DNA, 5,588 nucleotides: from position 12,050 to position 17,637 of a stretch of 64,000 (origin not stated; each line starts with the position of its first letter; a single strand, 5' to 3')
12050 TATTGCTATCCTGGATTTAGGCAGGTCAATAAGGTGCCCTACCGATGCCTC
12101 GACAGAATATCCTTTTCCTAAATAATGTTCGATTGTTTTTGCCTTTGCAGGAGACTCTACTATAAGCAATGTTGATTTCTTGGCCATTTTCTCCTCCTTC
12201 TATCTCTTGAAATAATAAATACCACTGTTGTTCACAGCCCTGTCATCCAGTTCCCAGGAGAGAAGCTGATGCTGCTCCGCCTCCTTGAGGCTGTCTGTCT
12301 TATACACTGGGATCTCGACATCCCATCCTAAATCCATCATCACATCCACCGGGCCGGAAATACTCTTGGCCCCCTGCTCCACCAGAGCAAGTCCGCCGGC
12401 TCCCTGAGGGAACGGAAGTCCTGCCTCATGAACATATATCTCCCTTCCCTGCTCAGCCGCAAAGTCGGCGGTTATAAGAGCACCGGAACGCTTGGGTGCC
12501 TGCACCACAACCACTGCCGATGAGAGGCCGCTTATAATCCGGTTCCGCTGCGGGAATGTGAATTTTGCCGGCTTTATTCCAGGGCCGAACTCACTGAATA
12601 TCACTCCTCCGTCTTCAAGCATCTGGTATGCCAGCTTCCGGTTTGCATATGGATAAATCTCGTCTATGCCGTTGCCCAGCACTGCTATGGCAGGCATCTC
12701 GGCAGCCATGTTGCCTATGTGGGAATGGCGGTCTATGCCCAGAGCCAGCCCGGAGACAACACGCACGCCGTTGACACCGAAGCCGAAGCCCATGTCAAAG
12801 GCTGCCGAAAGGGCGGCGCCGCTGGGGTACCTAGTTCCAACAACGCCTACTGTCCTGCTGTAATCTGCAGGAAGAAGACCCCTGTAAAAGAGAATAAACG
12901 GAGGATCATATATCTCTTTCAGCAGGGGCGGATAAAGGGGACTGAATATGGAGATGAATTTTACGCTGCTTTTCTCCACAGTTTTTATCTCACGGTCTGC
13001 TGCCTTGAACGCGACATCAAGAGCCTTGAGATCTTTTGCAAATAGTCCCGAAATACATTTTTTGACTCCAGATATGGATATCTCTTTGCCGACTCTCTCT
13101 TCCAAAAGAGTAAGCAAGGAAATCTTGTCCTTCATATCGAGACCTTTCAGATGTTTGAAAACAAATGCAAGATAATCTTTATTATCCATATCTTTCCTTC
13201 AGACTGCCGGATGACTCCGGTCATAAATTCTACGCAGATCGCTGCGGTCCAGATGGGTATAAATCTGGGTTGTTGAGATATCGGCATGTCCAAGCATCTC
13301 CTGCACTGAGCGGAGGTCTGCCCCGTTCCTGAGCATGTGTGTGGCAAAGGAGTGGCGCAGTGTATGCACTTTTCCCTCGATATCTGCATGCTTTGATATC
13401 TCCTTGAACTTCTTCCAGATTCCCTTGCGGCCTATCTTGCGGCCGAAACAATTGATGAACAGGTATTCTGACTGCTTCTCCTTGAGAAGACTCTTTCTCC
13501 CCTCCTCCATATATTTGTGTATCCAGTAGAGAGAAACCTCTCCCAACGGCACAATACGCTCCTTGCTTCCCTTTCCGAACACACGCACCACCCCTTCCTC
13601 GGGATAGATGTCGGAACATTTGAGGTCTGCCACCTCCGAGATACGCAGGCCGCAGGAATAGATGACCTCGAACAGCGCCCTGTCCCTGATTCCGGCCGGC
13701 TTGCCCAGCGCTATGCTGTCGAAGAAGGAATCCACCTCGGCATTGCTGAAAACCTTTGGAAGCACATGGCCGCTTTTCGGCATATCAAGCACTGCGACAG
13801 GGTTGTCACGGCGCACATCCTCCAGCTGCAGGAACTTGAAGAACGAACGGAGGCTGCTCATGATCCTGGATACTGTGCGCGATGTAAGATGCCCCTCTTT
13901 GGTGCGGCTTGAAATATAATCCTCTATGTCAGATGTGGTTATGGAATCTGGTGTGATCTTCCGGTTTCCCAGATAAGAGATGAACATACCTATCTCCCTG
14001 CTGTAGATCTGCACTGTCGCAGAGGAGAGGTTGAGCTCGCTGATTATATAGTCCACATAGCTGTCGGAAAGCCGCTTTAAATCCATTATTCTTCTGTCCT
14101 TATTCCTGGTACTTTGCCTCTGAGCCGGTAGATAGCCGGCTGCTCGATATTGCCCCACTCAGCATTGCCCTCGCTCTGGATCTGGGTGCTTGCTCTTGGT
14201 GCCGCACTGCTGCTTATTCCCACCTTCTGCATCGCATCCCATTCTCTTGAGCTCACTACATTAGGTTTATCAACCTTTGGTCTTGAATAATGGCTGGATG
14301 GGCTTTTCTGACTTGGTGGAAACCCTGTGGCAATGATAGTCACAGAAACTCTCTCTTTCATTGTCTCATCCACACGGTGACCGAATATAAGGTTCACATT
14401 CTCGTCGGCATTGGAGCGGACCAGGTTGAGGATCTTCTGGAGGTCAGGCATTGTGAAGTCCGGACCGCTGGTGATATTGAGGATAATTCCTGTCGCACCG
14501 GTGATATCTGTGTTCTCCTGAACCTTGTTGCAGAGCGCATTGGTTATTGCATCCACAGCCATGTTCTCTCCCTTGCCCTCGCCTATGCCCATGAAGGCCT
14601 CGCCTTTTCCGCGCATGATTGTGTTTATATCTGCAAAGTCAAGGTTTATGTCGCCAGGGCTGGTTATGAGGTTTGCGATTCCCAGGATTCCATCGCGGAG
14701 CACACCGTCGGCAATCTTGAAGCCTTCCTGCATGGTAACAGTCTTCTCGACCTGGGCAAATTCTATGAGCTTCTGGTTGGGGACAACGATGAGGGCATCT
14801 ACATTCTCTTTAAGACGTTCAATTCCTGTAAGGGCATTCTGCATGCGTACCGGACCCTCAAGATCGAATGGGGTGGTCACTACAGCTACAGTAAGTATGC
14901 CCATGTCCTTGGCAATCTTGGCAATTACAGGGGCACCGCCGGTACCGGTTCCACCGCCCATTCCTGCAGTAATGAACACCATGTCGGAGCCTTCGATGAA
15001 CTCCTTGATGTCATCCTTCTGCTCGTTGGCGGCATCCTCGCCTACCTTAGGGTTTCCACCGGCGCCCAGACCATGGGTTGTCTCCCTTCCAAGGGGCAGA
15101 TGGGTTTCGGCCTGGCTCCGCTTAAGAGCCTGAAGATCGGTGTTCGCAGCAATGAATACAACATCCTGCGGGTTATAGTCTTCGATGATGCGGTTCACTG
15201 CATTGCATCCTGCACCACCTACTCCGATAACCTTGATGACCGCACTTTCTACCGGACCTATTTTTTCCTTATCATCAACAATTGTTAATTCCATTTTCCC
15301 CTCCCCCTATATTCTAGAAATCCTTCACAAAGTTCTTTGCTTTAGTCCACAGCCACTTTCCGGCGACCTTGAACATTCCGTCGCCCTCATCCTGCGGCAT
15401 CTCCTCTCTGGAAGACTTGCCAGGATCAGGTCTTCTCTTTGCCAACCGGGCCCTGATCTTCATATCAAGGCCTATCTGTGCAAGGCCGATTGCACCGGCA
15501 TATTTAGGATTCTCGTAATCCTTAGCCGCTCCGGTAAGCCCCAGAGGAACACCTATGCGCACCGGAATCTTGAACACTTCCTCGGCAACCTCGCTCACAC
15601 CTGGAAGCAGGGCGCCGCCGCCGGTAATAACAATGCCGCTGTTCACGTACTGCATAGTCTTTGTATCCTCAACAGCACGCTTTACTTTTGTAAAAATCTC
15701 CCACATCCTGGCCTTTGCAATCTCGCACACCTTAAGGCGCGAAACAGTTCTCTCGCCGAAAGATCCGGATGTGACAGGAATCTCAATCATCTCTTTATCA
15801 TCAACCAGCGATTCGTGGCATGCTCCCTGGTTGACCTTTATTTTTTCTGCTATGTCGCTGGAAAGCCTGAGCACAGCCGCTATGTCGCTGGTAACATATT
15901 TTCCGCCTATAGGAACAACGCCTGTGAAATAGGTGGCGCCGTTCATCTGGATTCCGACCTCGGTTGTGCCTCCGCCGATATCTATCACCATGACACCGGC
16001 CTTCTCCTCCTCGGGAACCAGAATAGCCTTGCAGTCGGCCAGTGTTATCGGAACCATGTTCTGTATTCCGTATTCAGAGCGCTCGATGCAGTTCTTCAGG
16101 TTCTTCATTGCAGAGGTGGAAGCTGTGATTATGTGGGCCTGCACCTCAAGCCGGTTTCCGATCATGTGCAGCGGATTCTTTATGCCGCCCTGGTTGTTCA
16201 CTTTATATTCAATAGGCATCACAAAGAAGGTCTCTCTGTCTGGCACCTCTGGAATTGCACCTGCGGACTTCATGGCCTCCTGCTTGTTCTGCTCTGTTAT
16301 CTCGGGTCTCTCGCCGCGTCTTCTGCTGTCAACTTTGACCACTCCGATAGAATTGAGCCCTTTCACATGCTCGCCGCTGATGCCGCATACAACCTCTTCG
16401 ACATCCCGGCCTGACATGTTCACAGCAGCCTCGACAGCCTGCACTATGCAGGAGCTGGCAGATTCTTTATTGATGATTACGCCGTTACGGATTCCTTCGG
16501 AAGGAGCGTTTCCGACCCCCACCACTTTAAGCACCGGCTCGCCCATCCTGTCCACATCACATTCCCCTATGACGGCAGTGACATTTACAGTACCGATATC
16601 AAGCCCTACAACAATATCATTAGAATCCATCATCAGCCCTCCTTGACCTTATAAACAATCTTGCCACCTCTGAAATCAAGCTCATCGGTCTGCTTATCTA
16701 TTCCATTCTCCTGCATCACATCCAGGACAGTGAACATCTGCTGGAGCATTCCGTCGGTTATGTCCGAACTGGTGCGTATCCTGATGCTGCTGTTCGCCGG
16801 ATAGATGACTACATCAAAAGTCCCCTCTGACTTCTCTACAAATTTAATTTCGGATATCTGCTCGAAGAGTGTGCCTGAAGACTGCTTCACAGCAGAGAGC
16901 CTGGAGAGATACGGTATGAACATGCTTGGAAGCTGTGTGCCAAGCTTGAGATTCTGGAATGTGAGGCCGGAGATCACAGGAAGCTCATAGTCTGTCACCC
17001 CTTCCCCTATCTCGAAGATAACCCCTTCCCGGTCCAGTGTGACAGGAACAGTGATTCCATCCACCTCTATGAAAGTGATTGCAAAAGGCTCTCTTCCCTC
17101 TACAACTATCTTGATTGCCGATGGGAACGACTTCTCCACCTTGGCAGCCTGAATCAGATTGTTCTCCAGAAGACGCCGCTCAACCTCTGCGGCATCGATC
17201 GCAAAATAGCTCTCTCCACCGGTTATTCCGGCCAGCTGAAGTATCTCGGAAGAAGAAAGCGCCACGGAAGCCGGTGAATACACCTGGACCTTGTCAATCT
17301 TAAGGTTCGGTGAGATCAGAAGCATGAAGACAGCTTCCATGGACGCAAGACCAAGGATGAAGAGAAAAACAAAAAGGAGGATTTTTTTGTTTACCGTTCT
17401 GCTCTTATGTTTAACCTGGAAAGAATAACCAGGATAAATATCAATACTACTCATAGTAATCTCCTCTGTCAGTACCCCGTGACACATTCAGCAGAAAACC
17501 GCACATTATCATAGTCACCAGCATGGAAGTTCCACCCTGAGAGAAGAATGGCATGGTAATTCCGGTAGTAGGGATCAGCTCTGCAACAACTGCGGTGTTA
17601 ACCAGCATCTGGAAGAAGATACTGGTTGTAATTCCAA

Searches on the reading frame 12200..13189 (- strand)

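Call 14: search_protein_families(library=pfam, max_evalue=0.000001, proteins=[window:12200-13189:-])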
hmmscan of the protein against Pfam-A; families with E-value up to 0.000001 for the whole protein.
window:12200-13189:- (329 aa): 1 family
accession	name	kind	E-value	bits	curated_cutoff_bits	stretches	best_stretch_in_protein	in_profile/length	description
PF02481.21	DNA_processg_A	-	1.5e-62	211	29.6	1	71-277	2-210/212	DNA recombination-mediator protein A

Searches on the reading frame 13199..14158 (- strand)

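Call 14: search_protein_families(library=pfam, max_evalue=0.000001, proteins=[window:13199-14158:-])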
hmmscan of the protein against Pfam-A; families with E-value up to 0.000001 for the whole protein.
window:13199-14158:- (319 aa): 3 families
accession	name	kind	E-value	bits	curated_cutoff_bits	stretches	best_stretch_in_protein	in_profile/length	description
PF00589.27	Phage_integrase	-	4.4e-48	163.7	27.1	1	137-304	3-169/172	Phage integrase family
PF02899.23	Phage_int_SAM_1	-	3.2e-16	59.8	22.3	1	32-112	2-81/83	Phage integrase, N-terminal SAM-like domain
PF13495.12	Phage_int_SAM_4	-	1.1e-09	39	27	1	43-108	13-76/85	Phage integrase, N-terminal SAM-like domain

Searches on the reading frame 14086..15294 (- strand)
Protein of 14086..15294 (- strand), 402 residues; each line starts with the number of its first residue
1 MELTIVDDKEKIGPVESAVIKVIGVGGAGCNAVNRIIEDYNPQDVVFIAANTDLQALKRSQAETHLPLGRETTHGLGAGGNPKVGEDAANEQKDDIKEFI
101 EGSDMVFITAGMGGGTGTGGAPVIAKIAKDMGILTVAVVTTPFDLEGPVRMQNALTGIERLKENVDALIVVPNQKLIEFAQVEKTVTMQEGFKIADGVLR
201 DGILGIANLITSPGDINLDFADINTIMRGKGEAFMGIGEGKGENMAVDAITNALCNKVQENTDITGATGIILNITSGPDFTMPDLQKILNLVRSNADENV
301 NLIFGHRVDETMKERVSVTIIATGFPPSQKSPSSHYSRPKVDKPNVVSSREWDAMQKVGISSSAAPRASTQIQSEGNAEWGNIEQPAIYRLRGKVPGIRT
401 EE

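Call 14: search_protein_families(library=pfam, max_evalue=0.000001, proteins=[window:14086-15294:-])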
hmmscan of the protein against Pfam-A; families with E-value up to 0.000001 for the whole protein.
window:14086-15294:- (402 aa): 2 families
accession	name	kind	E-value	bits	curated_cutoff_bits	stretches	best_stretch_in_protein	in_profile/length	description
PF00091.31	Tubulin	-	2.7e-52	178.2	33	1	20-180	2-189/190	Tubulin/FtsZ family, GTPase domain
PF12327.13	FtsZ_C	-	1.5e-23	83.4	27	1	231-325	1-94/95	FtsZ family, C-terminal domain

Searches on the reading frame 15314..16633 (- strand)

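Call 14: search_protein_families(library=pfam, max_evalue=0.000001, proteins=[window:15314-16633:-])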
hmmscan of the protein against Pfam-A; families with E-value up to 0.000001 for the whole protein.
window:15314-16633:- (439 aa): 4 families
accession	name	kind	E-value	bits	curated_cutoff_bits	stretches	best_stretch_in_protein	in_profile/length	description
PF14450.12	FtsA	-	5.9e-37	127.3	31.8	1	215-383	1-127/127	Cell division protein FtsA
PF02491.25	SHS2_FTSA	-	8.4e-18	64.9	25.4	1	87-170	1-79/79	SHS2 domain inserted in FTSA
PF06723.19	MreB_Mbl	-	4.9e-16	58.9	27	1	209-361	142-304/327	MreB/Mbl protein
PF11104.14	PilM_2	-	5.5e-08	32.6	27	0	201-270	169-238/340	Type IV pilus assembly protein PilM;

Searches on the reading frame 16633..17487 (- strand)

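Call 14: search_protein_families(library=pfam, max_evalue=0.000001, proteins=[window:16633-17487:-])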
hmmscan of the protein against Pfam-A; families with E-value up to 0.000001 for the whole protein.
window:16633-17487:- (284 aa): 1 family
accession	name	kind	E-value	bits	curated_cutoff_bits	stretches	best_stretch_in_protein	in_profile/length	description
PF08478.15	POTRA_1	-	1.4e-11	44.9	23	1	76-130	13-67/69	POTRA domain, FtsQ-type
